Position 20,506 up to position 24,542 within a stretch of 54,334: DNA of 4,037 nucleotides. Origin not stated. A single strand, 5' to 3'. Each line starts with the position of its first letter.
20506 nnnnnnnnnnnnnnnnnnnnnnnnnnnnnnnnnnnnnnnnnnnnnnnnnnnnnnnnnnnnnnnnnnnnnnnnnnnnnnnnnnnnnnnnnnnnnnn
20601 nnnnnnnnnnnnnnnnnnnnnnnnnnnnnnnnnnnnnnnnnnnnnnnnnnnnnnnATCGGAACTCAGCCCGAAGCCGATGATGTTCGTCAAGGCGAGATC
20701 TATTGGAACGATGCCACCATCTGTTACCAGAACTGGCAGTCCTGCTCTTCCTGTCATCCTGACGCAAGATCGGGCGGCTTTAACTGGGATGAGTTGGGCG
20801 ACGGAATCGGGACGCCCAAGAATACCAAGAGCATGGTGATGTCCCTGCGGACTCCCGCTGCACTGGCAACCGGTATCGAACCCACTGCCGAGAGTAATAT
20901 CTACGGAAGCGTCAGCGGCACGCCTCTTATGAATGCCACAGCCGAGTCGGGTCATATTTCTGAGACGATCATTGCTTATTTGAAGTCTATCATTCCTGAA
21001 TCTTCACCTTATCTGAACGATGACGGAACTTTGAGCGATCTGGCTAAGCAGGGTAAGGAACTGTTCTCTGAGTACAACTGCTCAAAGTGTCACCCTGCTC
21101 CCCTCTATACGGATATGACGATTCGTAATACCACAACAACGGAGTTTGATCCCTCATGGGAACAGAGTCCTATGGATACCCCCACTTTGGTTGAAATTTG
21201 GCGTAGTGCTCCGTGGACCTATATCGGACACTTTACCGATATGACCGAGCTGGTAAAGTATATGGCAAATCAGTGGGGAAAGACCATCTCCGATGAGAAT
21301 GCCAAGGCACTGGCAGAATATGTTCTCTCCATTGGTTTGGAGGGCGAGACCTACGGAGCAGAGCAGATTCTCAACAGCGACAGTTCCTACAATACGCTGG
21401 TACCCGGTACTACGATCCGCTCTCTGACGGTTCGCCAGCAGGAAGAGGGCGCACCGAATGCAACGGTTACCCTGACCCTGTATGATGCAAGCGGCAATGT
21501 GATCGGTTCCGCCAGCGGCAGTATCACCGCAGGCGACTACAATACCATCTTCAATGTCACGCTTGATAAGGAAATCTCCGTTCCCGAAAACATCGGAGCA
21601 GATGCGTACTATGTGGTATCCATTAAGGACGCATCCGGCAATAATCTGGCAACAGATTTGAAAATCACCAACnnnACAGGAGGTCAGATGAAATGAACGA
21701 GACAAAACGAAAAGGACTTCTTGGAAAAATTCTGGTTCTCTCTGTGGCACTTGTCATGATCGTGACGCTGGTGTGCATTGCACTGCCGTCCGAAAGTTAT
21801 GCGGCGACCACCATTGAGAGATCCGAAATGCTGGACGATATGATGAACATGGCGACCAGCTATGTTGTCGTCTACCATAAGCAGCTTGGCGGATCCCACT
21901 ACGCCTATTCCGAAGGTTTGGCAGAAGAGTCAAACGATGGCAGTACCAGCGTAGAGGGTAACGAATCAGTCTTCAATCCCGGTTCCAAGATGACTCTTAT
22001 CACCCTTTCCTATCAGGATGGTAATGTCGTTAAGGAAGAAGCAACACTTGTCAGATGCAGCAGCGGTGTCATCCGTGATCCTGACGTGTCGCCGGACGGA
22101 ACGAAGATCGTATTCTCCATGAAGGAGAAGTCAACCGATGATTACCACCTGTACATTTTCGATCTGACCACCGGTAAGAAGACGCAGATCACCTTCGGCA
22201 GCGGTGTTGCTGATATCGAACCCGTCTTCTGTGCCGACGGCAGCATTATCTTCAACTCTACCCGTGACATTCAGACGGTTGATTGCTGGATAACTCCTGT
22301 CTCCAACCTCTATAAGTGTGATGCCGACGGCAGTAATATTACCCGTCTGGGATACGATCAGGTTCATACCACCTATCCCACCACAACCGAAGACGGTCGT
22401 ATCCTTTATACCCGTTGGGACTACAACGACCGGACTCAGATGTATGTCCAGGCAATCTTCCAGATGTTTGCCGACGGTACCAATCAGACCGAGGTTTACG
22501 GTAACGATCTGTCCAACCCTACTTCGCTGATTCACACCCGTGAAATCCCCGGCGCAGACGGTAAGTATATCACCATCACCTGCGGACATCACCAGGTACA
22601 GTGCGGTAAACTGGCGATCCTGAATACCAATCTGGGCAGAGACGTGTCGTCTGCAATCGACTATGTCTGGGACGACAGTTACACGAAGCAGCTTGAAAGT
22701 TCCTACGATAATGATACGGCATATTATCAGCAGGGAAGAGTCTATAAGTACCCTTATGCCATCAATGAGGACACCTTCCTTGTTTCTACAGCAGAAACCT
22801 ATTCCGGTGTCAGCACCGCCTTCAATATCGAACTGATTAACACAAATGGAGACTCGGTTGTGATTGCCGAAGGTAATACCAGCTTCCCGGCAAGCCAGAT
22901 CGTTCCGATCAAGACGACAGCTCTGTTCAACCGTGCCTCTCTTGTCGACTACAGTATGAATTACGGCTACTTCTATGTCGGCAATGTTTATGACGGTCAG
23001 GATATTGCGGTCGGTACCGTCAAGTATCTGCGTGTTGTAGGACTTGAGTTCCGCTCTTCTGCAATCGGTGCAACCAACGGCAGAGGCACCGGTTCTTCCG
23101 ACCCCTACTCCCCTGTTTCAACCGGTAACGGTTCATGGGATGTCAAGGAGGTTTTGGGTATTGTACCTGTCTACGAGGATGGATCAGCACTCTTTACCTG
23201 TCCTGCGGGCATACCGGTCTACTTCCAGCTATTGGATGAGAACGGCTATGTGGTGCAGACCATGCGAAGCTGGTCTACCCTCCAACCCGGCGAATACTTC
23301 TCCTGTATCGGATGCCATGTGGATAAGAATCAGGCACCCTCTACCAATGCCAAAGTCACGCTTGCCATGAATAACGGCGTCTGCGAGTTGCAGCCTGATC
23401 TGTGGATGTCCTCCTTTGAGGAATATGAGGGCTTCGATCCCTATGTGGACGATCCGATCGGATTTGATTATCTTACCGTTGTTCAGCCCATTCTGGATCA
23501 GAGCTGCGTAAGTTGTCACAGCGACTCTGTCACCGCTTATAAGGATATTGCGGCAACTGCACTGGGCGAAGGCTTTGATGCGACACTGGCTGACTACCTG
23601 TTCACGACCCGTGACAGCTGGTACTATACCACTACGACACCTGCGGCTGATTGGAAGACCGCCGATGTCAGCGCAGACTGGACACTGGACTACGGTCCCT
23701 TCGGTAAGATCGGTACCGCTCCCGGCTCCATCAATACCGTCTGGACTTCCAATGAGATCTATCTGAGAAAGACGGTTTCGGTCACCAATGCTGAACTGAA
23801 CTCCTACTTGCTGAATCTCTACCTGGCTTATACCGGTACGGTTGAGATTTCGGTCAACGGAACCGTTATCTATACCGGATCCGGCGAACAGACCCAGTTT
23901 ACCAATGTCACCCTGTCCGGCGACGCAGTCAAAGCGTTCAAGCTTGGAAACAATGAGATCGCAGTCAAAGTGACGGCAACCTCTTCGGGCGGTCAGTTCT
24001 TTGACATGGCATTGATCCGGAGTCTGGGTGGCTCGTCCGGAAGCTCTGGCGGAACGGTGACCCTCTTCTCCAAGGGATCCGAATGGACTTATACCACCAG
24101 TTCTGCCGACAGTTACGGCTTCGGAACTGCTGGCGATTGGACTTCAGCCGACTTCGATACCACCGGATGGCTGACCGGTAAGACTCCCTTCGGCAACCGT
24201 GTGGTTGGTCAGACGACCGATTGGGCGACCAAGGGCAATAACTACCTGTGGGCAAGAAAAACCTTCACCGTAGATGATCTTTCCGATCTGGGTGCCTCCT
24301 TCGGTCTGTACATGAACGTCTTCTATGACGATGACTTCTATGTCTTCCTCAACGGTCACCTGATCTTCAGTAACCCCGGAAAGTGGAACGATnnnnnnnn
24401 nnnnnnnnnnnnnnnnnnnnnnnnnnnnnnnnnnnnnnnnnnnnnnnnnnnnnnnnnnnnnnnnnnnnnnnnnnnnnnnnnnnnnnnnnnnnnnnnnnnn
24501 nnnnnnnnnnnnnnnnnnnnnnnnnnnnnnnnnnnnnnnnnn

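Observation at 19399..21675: Lipoprotein fusing a YVTN-type beta-propeller to a di-haem peroxidase/MauG-like domain (a HzsB+HzsC-like fusion)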

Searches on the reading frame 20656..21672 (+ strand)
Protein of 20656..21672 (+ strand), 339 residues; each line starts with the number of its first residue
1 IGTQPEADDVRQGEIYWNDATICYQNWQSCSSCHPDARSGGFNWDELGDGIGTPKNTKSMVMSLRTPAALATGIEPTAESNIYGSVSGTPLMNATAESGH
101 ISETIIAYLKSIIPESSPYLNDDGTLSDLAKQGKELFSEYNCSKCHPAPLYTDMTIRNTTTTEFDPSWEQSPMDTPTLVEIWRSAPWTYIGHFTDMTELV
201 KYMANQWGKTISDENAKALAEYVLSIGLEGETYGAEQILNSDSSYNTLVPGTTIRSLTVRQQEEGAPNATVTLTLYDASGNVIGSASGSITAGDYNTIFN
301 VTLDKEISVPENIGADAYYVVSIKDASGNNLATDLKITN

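Call 43: predict_structure(alignment_id=A2)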
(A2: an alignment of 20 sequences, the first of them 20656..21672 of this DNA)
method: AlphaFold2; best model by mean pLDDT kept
length: 339 residues; sequences in the alignment: 20
mean_pLDDT: 73.5   pTM: 0.67
mean pLDDT of the five models: 73.5, 70.4, 70.3, 68.9, 67.0
residues with pLDDT >= 90: 70; 70-90: 130; 50-70: 102; < 50: 37
segments of 3 or more residues with pLDDT < 50: 27-29, 31-55, 67-72
pLDDT, mean of each block of 10 residues (from residue 1): 70 72 51 39 43 49 54 58 60 62 77 70 81 86 63 62 66 60 58 81 85 92 74 84 86 91 90 94 97 89 95 89 93 80
secondary structure, 60 per line:
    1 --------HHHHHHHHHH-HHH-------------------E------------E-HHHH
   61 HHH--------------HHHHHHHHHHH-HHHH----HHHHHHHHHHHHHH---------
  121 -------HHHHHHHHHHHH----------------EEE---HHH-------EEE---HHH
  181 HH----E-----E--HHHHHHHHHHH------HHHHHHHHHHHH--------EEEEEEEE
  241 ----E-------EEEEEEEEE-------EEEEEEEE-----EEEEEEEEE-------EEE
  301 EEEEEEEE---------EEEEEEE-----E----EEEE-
elements in order: H9-18 H57-63 H78-88 H90-93 H98-111 H128-139 E156-158 E172-174 H178-182 H196-206 H213-224 E233-240 E253-261 E269-276 E282-290 E298-308 E318-324 E335-338

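Call 45: fold_search(model_id=the predicted structure, library=pdb)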
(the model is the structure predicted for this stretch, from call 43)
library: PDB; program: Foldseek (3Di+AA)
matches with E <= 10: 1658; with E <= 0.001: 46
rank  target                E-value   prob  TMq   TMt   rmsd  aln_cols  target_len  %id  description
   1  5c2v_C                2.9e-07  1.00  0.40  0.43   7.6       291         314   21  Kuenenia stuttgartiensis Hydrazine Synthase (released 2015-10-14)
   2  4aan                  5.5e-07  1.00  0.39  0.41  10.1       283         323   17  MacA wild-type fully reduced (released 2012-10-17)
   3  4aal_A                6.9e-07  1.00  0.40  0.41   9.2       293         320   16  MacA wild-type oxidized (released 2012-10-17)
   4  4aal_B                8.2e-07  1.00  0.39  0.42   9.7       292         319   17  MacA wild-type oxidized (released 2012-10-17)
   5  9qdt                  1.5e-06  1.00  0.43  0.36   9.4       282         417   17  Cytochrome c peroxidase YhjA (released 2025-07-30)
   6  3o5c_A                1.5e-06  1.00  0.42  0.46   9.5       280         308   16  Cytochrome c Peroxidase BccP of Shewanella oneidensis (released 2011-08-03)
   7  2c1v_A                1.5e-06  1.00  0.38  0.38  10.6       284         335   18  CRYSTAL STRUCTURE OF THE DI-HAEM CYTOCHROME C PEROXIDASE FROM PARACOCCUS PANTOTROPHUS - Mixed VALENCE FORM (released 2006-01-13)
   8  3o5c_C                1.6e-06  1.00  0.46  0.50   8.1       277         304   17  Cytochrome c Peroxidase BccP of Shewanella oneidensis (released 2011-08-03)
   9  4aam                  2.4e-06  1.00  0.42  0.43   9.9       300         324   17  MacA wild-type mixed-valence (released 2012-10-17)
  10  1iqc_A                2.7e-06  1.00  0.44  0.48   8.7       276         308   15  Crystal structure of Di-Heme Peroxidase from Nitrosomonas europaea (released 2002-01-23)
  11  4aao_A                2.8e-06  1.00  0.40  0.44   8.6       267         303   18  MacA-H93G (released 2012-10-17)
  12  3o5c_B                3.6e-06  1.00  0.39  0.42  10.6       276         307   17  Cytochrome c Peroxidase BccP of Shewanella oneidensis (released 2011-08-03)
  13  4aao_B                4.0e-06  1.00  0.40  0.44   8.8       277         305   17  MacA-H93G (released 2012-10-17)
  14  3hq8_B                5.1e-06  1.00  0.40  0.43   9.7       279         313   16  CcpA from G. sulfurreducens S134P/V135K variant (released 2009-09-22)
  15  3hq6_B                5.1e-06  1.00  0.39  0.42   9.4       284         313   18  Cytochrome c peroxidase from G. sulfurreducens, wild type (released 2009-09-22)
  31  8wae_A                3.0e-04  1.00  0.18  0.43   6.6       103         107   19  Crystal structure of a novel porphyran-binding carbohydrate binding module (released 2024-09-11)
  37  8wae_B                6.9e-04  1.00  0.20  0.51   4.9        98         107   15  Crystal structure of a novel porphyran-binding carbohydrate binding module (released 2024-09-11)
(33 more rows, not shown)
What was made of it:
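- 20659..21333 (+): di-haem CCP/MauG/HZS-gamma-like module (res 421-645). Foldseek on the C-terminal model: 5c2v_C, then 22 CCP chains (call 45).
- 21334..21672 (+): Clostridia-specific beta-sandwich tail (res 646-758), Ig/CBM-like. Foldseek matches the Wzt carbohydrate-binding domain, a porphyran-binding CBM (8wae) and beta-galactosidase sandwich domains at E~1e-4 (call 45).
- Foldseek ranks 2-23 are CCP chains (call 45). The tail resembles CBMs (call 45).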

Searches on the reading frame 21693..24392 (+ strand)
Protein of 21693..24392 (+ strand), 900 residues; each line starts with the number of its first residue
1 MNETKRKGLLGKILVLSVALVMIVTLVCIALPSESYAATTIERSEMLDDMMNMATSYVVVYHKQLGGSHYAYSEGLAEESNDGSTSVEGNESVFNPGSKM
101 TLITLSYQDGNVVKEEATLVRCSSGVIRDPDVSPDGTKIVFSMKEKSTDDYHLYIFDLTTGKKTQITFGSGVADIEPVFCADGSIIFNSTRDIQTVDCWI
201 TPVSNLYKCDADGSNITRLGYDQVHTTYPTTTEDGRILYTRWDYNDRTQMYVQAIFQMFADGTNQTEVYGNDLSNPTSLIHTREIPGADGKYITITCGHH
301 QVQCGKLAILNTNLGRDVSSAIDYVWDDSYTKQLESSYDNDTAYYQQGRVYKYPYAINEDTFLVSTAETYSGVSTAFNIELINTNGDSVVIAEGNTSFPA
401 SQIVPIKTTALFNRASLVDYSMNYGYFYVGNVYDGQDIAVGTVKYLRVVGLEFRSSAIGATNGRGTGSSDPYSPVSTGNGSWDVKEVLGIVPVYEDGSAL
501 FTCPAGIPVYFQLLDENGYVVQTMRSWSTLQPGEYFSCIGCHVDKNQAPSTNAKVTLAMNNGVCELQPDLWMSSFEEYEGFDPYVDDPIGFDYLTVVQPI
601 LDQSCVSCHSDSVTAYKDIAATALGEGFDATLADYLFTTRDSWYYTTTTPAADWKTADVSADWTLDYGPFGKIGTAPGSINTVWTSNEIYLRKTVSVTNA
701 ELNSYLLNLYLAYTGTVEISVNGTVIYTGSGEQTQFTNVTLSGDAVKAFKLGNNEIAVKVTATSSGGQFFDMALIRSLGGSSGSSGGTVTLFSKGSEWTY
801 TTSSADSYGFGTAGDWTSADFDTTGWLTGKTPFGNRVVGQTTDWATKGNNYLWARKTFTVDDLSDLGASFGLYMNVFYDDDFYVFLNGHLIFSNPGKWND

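Call 48: search_solved_structures(query=A3, max_evalue=0.01, show_alignments=1)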
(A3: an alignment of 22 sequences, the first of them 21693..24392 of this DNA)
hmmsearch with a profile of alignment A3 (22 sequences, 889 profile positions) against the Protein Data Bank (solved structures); distinct sequences matched with E-value up to 0.01: 17.
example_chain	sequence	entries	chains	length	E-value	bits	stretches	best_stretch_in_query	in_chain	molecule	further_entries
5c2v_A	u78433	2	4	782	1.8e-16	63.1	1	481-548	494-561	HYDRAZINE SYNTHASE ALPHA SUBUNIT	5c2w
7mx5_A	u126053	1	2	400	5.9e-07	31.7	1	119-193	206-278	Tol-Pal system protein TolB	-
6pnv_A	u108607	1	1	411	5.2e-05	25.2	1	132-191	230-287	Tol-Pal system protein TolB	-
1crz_A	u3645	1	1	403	0.0016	20.3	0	132-192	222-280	TOLB PROTEIN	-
2w8b_B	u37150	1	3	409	0.0016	20.3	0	132-192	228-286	PROTEIN TOLB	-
2hqs_A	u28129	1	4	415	0.0017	20.2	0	132-192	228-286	Protein tolB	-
4jml_A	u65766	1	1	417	0.0017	20.2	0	132-192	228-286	Protein TolB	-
7nst_E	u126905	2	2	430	0.0019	20.1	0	132-192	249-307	Tol-Pal system protein TolB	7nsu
2w8b_A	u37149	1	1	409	0.0019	20.1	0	132-192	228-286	PROTEIN TOLB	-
3iax_A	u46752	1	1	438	0.002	20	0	132-192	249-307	Protein tolB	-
1c5k_A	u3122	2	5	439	0.002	20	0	132-192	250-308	PROTEIN (TOLB PROTEIN) | PROTEIN TOLB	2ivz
8wt1_A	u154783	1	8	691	0.0023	19.8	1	129-194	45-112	S9 family peptidase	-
2ojh_A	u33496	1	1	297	0.0026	19.6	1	135-201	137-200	Uncharacterized protein Atu1656/AGR_C_3050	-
7kmm_A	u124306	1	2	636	0.0043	18.9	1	656-771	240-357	Sialic acid-specific 9-O-acetylesterase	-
4r40_A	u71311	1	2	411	0.0075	18.1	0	132-186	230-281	Protein TolB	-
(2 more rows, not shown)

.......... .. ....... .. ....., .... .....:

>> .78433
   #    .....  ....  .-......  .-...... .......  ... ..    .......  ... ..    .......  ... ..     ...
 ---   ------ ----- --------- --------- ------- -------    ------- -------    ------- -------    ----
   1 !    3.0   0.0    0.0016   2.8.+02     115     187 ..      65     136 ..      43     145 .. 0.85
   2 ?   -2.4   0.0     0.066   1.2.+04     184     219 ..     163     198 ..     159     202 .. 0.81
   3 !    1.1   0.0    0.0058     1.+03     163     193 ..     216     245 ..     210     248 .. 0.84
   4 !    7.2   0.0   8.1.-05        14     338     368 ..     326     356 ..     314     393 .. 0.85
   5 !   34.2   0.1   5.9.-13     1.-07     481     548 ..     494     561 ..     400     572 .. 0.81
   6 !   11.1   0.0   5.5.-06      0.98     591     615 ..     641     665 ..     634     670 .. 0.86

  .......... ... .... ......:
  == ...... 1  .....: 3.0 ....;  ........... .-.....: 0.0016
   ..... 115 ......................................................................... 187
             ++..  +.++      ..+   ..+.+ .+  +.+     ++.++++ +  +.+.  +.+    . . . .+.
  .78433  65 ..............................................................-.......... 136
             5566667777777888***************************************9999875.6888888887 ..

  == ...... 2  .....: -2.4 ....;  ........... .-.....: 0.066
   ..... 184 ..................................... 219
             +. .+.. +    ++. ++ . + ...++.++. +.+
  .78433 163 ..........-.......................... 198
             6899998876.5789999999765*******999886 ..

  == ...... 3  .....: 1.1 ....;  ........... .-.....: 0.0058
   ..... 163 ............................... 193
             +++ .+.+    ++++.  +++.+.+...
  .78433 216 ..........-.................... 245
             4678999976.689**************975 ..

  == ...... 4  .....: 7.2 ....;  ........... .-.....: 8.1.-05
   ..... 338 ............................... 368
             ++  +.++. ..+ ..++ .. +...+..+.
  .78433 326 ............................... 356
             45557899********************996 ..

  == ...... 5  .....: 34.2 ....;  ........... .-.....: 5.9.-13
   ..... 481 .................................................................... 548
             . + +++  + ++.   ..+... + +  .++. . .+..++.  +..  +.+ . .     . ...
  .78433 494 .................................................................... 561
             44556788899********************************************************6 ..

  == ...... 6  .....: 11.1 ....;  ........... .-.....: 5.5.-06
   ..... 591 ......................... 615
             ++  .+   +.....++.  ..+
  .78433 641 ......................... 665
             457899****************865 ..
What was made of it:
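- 21693..25763 (+): partner gene: HZS-alpha-like di-haem protein (1356 aa) with TolB-like propeller, HZS_alpha middle domain, two inserted jelly-roll modules and a C-terminal DUF7402/F5-8C module. Collinear profile matches to 5c2v_A, E=1.8e-16 (call 48).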
